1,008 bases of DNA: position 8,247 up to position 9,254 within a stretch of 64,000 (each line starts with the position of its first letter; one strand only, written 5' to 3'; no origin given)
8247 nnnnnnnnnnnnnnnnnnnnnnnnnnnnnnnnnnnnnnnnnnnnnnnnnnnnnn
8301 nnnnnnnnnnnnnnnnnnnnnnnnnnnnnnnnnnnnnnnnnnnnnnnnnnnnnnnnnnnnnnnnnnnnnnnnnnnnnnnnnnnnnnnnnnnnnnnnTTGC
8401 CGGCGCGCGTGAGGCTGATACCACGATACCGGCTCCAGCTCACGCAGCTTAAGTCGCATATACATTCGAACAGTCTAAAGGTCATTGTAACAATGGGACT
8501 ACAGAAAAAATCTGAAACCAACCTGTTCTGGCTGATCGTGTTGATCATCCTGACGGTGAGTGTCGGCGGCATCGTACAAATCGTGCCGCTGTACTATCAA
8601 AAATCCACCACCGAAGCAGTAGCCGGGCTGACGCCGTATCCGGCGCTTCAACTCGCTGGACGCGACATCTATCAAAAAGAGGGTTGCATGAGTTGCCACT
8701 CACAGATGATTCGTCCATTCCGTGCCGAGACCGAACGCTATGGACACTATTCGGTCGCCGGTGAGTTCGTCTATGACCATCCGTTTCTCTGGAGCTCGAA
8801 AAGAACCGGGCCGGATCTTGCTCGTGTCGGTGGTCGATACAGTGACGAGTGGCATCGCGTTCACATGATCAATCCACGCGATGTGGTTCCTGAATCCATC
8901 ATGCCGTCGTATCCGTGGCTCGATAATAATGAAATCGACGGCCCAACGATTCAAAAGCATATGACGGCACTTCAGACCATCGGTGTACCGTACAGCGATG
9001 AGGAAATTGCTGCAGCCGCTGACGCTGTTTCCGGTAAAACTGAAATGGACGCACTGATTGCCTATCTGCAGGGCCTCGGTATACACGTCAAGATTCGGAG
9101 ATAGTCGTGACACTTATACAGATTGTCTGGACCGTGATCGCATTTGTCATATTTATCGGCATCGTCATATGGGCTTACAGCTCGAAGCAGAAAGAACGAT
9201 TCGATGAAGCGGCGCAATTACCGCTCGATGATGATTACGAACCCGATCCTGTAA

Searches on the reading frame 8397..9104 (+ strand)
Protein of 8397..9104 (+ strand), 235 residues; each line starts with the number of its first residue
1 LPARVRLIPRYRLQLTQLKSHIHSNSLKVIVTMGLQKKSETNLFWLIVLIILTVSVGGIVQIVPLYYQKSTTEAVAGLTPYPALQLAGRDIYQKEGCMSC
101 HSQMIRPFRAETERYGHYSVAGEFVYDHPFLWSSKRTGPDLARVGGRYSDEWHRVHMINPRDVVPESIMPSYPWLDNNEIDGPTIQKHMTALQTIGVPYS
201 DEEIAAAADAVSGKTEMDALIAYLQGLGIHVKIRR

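Call 51: search_protein_families(library=pfam, proteins=[window:8397-9104:+], max_evalue=0.00001)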
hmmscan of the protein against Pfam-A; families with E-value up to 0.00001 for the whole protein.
window:8397-9104:+ (235 aa): 1 family
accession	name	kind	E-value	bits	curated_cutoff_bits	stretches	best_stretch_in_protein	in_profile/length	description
PF02433.20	FixO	-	4.2e-84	281.9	29.6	1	38-211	3-176/219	Cytochrome C oxidase, mono-heme subunit/FixO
